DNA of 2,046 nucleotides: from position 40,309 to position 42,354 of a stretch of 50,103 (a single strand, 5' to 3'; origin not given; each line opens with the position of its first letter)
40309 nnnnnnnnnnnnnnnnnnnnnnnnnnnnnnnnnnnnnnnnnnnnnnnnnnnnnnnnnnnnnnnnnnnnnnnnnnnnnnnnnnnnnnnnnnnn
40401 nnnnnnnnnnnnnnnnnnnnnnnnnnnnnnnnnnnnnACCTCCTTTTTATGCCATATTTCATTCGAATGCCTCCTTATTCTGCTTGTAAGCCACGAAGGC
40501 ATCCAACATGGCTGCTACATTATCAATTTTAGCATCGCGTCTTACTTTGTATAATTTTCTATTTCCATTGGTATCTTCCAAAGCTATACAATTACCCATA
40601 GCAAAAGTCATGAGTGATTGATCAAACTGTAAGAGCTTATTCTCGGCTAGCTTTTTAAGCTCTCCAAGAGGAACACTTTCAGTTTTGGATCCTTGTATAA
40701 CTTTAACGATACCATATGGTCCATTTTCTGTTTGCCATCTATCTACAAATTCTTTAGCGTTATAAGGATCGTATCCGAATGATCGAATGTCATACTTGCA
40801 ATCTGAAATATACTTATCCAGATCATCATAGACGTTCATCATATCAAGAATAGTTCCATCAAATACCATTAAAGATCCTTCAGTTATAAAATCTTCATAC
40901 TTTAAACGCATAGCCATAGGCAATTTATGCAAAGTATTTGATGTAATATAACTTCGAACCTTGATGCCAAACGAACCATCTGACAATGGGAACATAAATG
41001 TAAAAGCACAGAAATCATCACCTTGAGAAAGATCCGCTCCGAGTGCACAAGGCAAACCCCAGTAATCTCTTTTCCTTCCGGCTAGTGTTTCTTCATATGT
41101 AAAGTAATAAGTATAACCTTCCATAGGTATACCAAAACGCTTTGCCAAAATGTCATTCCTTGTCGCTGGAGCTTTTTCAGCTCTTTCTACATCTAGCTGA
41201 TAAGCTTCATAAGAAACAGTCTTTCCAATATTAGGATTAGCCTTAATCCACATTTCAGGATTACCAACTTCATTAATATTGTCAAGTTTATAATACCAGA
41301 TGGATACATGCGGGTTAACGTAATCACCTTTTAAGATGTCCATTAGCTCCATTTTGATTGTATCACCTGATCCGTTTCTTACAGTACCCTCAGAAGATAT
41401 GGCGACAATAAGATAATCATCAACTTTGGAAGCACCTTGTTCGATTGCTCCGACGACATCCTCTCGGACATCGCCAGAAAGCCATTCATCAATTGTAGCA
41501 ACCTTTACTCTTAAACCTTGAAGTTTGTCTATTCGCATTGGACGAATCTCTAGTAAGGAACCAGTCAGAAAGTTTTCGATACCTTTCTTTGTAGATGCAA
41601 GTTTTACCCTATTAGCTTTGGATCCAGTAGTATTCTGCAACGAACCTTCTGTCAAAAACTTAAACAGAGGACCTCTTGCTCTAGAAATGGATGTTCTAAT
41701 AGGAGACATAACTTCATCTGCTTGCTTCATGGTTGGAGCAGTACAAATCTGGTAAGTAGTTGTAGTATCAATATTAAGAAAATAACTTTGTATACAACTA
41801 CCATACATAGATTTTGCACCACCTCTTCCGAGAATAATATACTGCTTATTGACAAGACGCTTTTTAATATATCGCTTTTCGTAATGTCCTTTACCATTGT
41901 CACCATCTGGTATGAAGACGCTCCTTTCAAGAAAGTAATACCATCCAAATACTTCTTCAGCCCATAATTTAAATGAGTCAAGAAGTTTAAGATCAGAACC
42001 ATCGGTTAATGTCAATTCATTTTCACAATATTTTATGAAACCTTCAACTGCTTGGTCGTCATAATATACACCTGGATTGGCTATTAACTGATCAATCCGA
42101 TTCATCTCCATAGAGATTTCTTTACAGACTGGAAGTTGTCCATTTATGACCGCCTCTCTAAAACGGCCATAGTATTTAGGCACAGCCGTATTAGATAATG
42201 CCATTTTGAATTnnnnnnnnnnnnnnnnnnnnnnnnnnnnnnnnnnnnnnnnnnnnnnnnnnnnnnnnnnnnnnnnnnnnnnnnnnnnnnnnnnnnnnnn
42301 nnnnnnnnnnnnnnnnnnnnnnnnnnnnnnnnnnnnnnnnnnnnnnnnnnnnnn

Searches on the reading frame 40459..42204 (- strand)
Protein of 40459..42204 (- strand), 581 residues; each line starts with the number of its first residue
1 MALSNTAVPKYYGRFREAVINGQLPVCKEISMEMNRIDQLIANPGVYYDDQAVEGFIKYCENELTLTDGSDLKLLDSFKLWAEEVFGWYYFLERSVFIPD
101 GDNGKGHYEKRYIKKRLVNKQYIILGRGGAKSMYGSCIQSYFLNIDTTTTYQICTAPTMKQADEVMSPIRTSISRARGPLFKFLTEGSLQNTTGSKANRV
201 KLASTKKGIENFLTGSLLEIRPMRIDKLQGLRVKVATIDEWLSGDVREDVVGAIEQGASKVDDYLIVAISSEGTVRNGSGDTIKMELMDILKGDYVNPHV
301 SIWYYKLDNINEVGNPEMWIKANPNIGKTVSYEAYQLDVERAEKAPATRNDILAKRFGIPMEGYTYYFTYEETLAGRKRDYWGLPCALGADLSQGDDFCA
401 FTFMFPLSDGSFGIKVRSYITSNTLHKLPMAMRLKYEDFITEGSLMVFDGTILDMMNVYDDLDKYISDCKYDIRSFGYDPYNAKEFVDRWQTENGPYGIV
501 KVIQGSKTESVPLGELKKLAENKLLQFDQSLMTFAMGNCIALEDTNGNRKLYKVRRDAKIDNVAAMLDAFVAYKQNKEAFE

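Call 10: search_protein_families(library=pfam, proteins=[window:40459-42204:-], max_evalue=0.01)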
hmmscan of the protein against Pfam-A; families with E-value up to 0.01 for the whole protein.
window:40459-42204:- (581 aa): 2 families
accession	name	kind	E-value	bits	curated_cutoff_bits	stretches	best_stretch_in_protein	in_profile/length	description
PF20441.4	TerL_nuclease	-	3.7e-34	118.6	24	1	303-573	10-282/286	Terminase large subunit, endonuclease domain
PF03354.21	TerL_ATPase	-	3e-05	24.2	23.7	1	113-279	16-168/178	Terminase large subunit, ATPase domain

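Call 13: search_protein_families(library=phrogs, proteins=[window:40459-42204:-], max_evalue=0.001)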
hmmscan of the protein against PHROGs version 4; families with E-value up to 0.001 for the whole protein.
window:40459-42204:- (581 aa): 5 families
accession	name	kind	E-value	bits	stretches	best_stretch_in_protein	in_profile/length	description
phrog_9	-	head and packaging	4.9e-110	370.6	1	10-579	169-669/812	terminase large subunit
phrog_2699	-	head and packaging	1.5e-51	176.2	1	289-579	7-299/315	terminase large subunit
phrog_7331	-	head and packaging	5.2e-12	46.4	1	493-572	11-91/113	terminase large subunit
phrog_4914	-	head and packaging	1.9e-07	31.9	1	20-182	19-171/213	terminase large subunit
phrog_10517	-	head and packaging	1.3e-05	25.9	1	15-170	40-182/207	terminase large subunit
